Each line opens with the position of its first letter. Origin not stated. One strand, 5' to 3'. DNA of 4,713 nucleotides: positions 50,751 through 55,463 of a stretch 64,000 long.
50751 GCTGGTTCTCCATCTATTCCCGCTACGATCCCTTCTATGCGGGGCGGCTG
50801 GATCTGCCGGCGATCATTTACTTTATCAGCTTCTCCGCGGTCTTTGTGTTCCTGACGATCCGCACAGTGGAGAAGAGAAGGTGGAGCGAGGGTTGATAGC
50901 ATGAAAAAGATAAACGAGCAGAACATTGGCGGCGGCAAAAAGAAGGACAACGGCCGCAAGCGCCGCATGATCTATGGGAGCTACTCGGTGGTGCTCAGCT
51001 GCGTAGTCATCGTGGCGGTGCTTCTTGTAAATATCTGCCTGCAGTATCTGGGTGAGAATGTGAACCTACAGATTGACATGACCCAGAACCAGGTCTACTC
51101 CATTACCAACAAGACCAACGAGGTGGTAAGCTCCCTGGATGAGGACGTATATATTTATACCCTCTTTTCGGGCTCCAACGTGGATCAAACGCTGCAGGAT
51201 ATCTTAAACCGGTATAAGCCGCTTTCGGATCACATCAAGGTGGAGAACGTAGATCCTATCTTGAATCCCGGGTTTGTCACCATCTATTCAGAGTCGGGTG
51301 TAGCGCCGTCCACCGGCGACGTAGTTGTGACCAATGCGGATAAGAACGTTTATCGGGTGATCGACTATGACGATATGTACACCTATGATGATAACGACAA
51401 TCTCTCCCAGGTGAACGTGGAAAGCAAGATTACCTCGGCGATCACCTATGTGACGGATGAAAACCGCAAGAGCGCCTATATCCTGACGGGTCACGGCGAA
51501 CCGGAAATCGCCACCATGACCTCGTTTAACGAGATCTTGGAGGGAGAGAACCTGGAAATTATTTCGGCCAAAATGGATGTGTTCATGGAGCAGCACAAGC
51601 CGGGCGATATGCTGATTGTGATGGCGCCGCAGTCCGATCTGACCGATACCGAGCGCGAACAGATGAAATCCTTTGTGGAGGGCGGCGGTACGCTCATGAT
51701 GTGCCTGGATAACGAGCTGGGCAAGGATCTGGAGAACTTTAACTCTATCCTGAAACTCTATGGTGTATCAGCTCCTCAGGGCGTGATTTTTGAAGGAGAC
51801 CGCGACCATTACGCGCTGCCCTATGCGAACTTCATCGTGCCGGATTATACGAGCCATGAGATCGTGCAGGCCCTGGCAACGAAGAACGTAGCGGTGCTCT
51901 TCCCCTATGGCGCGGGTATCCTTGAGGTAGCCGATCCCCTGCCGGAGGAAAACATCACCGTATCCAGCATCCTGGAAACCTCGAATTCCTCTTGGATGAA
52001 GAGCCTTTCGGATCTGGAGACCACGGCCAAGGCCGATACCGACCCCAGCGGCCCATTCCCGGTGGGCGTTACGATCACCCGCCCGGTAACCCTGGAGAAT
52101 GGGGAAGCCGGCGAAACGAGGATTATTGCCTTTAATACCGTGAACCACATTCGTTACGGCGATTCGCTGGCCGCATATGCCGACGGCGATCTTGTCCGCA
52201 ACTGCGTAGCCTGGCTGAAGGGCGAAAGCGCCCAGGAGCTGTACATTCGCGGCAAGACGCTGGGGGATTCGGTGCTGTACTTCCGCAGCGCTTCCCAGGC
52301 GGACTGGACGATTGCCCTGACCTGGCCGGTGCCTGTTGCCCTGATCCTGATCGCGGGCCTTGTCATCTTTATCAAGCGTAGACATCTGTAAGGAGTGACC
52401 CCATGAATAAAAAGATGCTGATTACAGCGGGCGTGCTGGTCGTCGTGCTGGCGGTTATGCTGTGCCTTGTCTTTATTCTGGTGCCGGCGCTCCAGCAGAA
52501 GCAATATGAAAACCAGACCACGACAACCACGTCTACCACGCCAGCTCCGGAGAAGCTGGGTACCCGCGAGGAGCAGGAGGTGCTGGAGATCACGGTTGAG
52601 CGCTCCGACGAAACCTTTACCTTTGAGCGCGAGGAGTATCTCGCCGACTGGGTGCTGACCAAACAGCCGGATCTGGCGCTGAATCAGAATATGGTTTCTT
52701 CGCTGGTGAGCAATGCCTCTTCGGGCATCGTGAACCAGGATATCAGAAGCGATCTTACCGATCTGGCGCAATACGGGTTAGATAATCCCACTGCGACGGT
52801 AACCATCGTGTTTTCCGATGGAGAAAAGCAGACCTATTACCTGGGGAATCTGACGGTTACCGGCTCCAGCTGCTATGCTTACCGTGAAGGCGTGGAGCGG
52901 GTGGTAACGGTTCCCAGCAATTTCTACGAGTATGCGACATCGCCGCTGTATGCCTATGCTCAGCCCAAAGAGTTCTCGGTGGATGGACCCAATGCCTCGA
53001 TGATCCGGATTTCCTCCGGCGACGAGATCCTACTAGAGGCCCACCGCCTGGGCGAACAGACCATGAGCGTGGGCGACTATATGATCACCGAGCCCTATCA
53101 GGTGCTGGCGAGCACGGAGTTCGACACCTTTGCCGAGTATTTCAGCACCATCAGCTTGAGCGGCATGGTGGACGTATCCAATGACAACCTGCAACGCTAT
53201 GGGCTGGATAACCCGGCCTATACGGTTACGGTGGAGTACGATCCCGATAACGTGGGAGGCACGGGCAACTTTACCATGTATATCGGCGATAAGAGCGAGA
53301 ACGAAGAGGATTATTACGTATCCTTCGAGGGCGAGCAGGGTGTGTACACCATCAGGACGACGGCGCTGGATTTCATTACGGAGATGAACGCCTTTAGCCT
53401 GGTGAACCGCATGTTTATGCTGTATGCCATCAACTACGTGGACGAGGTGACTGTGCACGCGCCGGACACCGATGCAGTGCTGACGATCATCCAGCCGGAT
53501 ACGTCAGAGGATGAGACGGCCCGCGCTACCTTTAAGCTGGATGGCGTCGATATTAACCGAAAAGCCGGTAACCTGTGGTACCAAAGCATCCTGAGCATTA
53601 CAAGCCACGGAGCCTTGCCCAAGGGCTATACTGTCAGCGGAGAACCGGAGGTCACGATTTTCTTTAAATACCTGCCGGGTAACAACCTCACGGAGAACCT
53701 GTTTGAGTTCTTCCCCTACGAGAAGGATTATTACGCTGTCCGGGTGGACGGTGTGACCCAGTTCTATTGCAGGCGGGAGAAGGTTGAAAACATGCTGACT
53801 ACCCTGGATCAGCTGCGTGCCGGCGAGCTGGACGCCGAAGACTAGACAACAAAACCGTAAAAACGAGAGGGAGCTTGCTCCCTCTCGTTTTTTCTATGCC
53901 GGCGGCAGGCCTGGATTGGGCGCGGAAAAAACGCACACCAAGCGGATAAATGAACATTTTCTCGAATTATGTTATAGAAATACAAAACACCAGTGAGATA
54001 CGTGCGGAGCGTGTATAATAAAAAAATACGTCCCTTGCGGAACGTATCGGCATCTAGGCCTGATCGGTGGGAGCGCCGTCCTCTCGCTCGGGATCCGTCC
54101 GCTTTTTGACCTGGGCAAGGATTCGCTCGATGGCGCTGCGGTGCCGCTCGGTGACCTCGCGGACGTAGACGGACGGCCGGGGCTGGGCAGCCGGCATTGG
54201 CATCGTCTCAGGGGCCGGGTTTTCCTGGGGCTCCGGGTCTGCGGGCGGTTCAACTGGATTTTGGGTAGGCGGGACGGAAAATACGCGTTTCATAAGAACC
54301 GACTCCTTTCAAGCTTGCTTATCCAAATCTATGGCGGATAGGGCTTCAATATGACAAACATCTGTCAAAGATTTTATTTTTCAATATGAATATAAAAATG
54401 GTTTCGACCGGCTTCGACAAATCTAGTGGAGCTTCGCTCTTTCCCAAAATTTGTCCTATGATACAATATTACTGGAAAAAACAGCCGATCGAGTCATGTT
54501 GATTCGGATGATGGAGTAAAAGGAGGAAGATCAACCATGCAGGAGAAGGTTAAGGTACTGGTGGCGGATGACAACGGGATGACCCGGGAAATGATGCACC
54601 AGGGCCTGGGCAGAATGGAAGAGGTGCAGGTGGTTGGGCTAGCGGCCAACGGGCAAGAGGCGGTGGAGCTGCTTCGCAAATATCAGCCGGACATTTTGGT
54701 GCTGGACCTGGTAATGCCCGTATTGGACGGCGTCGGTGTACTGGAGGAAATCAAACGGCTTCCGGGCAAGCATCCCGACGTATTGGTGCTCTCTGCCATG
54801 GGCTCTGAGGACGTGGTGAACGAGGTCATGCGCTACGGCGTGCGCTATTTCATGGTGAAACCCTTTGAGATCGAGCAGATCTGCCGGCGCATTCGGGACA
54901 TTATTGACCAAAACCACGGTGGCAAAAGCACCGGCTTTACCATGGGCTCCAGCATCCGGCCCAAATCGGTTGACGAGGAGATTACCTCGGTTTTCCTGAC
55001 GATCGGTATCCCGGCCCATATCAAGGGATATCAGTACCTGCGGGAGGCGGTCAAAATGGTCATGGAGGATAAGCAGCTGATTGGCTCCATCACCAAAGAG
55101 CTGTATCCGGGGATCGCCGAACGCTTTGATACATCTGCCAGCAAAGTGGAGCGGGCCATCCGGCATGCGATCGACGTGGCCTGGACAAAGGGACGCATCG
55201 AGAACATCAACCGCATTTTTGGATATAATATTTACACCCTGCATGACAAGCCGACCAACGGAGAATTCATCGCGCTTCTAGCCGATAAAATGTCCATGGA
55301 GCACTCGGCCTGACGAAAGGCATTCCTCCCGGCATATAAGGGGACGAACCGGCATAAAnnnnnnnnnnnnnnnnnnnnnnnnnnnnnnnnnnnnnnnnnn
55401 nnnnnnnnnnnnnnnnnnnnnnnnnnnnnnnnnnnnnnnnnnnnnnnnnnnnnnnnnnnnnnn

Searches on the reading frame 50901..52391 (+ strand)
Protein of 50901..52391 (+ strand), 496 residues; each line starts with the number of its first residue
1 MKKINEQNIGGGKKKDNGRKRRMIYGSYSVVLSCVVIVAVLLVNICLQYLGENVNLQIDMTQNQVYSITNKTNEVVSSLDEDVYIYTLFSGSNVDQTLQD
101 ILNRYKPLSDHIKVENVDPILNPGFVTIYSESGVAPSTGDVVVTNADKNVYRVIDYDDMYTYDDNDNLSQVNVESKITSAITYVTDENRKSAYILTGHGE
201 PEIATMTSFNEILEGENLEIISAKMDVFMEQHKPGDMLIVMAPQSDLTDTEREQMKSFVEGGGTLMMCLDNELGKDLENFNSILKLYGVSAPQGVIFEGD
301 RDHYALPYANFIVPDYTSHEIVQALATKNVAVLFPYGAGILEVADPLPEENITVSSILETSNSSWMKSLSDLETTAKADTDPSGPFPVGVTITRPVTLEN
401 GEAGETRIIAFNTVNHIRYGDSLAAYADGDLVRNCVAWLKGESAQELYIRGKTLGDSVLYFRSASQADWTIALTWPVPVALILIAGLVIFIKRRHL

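Call 111: search_protein_families(library=pfam, proteins=[window:50901-52391:+], max_evalue=0.00001)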
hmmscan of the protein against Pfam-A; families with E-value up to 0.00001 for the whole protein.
window:50901-52391:+ (496 aa): 3 families
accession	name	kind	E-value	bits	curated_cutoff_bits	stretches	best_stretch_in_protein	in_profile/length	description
PF09822.16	ABC_transp_aux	-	6.6e-17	62.1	34.7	1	189-436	1-263/288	ABC-type uncharacterized transport system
PF23357.1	DUF7088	-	5.5e-11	43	27.8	1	62-142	1-88/105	Domain of unknown function (DUF7088)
PF23355.1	IFT52_GIFT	-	1.9e-06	27.6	27.2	1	217-321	28-133/246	IFT52 GIFT domain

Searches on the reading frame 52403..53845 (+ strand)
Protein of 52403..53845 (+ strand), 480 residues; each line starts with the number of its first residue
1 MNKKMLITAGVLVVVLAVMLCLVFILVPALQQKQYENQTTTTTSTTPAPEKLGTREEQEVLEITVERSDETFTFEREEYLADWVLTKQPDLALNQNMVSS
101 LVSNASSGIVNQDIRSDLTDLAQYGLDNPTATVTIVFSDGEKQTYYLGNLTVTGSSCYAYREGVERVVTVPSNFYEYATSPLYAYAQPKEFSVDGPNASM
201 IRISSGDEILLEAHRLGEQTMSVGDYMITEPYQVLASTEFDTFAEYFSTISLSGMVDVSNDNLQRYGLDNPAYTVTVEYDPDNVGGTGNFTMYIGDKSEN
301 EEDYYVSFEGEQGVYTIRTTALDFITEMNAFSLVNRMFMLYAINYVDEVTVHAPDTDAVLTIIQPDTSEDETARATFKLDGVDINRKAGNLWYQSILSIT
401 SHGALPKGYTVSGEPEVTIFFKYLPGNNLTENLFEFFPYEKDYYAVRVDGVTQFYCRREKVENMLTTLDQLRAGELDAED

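Call 111: search_protein_families(library=pfam, proteins=[window:52403-53845:+], max_evalue=0.00001)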
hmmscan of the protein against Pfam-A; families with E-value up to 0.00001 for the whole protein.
window:52403-53845:+ (480 aa): 1 family
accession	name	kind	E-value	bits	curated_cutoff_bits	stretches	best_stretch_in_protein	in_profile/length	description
PF14238.11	DUF4340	-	8.5e-37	127.6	25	2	83-253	1-165/183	Domain of unknown function (DUF4340)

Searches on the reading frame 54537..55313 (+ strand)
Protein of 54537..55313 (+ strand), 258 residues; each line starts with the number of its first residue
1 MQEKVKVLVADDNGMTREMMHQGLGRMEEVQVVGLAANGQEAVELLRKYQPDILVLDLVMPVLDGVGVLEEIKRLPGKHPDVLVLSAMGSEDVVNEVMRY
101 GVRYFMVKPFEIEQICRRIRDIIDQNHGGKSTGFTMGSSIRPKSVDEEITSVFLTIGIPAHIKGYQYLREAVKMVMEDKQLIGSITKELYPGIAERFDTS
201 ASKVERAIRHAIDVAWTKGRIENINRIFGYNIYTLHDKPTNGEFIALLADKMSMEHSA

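Call 111: search_protein_families(library=pfam, proteins=[window:54537-55313:+], max_evalue=0.00001)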
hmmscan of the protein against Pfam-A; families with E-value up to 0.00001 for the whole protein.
window:54537-55313:+ (258 aa): 2 families
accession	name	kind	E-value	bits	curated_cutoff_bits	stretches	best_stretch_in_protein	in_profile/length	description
PF08769.17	Spo0A_C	-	5.5e-41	139.2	25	1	149-251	1-103/104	Sporulation initiation factor Spo0A C terminal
PF00072.30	Response_reg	-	4.4e-24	85.2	30.2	1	7-120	1-111/111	Response regulator receiver domain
